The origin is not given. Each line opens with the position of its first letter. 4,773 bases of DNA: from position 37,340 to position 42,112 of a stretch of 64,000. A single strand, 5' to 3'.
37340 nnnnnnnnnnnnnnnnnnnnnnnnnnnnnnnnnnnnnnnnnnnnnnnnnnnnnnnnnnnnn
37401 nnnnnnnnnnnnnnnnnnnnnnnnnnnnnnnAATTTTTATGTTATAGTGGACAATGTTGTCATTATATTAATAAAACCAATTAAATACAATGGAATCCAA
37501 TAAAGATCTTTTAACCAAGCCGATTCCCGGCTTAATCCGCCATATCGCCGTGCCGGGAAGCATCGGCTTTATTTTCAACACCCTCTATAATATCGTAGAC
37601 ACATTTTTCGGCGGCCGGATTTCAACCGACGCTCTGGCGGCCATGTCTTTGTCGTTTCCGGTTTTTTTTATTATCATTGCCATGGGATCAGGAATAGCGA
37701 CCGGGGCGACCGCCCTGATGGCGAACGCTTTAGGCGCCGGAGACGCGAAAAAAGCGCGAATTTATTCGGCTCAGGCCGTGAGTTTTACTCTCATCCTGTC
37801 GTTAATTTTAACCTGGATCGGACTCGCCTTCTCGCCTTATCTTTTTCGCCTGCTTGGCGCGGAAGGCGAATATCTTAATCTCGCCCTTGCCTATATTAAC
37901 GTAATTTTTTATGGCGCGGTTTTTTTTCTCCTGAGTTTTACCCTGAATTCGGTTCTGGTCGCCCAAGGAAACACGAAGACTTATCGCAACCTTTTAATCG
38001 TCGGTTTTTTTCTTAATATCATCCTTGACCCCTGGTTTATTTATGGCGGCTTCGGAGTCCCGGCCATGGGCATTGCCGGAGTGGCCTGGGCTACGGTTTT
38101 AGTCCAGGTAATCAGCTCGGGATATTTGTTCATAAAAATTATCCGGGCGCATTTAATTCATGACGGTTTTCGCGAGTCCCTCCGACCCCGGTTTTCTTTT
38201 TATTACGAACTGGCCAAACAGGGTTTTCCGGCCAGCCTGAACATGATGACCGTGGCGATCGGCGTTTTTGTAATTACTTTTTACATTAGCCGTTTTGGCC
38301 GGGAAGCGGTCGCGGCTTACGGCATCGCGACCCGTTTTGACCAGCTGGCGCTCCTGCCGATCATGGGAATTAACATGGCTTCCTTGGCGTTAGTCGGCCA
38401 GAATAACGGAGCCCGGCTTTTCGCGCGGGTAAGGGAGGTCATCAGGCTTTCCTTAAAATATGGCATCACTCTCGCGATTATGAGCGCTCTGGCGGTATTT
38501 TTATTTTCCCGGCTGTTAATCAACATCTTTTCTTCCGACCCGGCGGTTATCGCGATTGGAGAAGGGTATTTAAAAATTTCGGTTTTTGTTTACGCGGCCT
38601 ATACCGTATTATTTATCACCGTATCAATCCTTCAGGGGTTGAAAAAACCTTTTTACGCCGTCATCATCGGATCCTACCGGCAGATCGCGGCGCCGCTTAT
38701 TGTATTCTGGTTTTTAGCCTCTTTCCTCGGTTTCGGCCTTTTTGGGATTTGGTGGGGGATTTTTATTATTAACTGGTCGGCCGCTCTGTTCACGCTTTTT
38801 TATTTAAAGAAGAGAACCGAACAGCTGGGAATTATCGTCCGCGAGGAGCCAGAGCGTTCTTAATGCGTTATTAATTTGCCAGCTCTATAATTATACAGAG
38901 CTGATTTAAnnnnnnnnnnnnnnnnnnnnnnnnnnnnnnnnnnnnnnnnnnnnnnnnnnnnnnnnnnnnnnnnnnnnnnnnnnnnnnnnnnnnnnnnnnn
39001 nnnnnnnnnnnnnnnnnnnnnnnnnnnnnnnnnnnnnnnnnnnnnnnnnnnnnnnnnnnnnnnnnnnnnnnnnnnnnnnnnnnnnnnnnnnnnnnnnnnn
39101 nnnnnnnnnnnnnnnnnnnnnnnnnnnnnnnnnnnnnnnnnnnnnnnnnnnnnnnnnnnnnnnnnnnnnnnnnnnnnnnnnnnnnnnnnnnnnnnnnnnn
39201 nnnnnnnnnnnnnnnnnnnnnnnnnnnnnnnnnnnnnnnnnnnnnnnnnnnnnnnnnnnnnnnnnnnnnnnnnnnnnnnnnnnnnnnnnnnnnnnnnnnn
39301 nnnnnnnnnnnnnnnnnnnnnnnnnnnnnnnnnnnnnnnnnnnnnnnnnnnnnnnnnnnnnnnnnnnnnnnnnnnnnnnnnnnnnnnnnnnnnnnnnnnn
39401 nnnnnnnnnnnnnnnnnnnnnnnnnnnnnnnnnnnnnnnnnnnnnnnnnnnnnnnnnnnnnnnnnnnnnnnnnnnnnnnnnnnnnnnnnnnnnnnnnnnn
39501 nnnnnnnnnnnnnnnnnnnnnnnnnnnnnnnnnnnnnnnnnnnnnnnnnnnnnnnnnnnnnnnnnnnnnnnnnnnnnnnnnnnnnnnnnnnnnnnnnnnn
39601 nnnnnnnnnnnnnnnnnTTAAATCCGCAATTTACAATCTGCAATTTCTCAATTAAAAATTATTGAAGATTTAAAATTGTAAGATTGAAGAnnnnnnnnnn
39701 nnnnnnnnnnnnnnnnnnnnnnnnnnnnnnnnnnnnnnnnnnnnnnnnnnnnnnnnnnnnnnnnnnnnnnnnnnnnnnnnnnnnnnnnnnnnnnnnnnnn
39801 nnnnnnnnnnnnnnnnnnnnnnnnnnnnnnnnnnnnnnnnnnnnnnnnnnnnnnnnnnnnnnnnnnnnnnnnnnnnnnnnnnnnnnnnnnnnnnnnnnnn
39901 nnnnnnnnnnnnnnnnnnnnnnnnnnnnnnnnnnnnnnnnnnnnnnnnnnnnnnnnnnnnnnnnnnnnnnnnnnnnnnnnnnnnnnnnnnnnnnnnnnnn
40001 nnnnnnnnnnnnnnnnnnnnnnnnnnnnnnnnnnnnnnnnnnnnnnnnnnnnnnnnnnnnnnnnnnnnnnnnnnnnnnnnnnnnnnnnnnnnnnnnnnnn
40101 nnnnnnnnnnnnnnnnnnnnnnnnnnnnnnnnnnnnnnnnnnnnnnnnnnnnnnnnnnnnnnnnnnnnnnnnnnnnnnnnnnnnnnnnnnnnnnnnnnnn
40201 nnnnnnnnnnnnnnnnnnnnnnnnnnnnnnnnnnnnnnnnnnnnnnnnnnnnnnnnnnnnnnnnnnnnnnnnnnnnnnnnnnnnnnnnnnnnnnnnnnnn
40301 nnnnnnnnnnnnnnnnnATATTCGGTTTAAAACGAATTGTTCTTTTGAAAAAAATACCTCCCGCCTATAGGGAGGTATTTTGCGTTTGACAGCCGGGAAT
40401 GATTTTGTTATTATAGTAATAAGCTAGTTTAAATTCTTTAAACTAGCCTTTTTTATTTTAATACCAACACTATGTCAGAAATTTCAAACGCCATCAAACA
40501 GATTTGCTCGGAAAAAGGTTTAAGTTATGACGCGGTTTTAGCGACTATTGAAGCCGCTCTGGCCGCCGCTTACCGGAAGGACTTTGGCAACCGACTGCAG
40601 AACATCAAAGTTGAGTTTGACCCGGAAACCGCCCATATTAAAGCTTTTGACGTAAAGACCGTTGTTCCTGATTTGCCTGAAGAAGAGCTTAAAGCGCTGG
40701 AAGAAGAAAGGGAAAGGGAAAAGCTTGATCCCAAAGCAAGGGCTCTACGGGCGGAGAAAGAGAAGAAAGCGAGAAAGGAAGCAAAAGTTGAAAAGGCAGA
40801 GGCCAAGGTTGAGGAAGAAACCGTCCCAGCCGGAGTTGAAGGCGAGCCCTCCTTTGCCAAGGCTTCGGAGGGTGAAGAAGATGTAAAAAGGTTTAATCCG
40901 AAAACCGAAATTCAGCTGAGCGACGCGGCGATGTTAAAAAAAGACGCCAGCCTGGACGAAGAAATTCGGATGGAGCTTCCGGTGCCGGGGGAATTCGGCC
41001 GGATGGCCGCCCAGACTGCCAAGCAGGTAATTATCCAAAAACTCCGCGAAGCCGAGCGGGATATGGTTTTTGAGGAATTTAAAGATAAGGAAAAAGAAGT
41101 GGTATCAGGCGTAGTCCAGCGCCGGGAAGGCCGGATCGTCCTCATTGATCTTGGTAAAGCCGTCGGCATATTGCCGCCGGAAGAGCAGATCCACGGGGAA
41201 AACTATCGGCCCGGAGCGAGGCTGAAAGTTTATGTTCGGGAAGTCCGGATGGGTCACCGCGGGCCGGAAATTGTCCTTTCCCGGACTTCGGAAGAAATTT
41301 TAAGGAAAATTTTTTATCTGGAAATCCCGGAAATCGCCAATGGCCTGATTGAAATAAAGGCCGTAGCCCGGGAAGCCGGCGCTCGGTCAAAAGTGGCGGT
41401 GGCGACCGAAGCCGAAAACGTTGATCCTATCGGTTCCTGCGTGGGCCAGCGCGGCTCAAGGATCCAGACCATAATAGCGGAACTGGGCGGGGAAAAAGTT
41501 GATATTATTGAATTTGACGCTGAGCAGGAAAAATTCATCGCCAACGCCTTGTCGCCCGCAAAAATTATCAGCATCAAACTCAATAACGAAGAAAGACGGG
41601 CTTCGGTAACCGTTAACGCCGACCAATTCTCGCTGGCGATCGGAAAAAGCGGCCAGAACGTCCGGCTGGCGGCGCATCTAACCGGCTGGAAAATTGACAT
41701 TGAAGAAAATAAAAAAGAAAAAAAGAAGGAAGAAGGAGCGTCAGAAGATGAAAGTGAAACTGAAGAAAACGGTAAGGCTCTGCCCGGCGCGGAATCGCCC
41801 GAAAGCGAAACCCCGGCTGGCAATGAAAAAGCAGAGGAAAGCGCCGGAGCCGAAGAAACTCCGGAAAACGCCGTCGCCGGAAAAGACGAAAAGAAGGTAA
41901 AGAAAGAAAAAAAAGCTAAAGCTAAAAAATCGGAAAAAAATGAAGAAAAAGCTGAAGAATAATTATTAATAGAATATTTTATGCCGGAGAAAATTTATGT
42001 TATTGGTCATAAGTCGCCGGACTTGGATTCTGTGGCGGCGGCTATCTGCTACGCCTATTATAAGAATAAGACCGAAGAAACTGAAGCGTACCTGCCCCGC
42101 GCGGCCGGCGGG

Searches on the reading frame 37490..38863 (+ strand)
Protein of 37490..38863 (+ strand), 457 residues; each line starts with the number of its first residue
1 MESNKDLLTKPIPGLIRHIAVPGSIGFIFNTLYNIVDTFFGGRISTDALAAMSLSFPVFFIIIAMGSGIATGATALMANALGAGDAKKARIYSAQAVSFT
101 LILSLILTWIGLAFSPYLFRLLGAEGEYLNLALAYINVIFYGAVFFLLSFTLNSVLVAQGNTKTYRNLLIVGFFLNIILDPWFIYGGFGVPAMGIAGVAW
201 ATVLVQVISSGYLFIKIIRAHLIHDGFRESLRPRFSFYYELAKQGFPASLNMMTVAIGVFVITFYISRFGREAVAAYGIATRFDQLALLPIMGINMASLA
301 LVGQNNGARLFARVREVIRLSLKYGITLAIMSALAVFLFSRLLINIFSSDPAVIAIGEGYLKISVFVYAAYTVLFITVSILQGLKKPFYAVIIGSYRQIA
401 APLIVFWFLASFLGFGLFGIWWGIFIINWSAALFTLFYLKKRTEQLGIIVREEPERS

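Call 34: search_protein_families(library=pfam, proteins=[window:37490-38863:+], max_evalue=0.00001)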
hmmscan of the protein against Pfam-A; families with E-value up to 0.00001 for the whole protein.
window:37490-38863:+ (457 aa): 1 family
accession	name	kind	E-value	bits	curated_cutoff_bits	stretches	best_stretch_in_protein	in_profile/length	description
PF01554.23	MatE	-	2.8e-59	199.9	24.9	2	24-182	3-161/161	MatE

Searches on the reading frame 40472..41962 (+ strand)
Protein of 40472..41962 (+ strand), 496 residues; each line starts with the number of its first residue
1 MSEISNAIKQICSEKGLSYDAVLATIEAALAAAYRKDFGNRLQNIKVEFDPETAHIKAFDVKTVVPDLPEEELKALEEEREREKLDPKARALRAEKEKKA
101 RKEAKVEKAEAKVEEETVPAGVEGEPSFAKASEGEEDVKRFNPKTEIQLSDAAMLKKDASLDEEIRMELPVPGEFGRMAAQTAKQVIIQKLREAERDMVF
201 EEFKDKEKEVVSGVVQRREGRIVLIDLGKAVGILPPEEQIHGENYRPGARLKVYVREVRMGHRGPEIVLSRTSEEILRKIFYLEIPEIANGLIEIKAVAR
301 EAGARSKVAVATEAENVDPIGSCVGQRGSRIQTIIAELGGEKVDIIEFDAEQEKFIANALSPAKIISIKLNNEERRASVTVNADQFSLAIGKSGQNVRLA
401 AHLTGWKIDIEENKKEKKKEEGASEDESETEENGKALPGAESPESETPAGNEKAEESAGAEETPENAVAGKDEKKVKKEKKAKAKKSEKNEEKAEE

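Call 34: search_protein_families(library=pfam, proteins=[window:40472-41962:+], max_evalue=0.00001)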
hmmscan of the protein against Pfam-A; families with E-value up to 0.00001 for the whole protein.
window:40472-41962:+ (496 aa): 3 families
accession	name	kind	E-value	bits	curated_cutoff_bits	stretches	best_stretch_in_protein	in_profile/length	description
PF08529.16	NusA_N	-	3.3e-31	108.4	23.8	2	3-88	1-83/119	NusA N-terminal domain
PF13184.12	KH_5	-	1.2e-25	89.8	27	1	302-369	1-68/69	NusA-like KH domain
PF23095.1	KH_NusA_C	-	1.1e-06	29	34.2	1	377-412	1-36/59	Transcription termination/antitermination protein NusA, KH domain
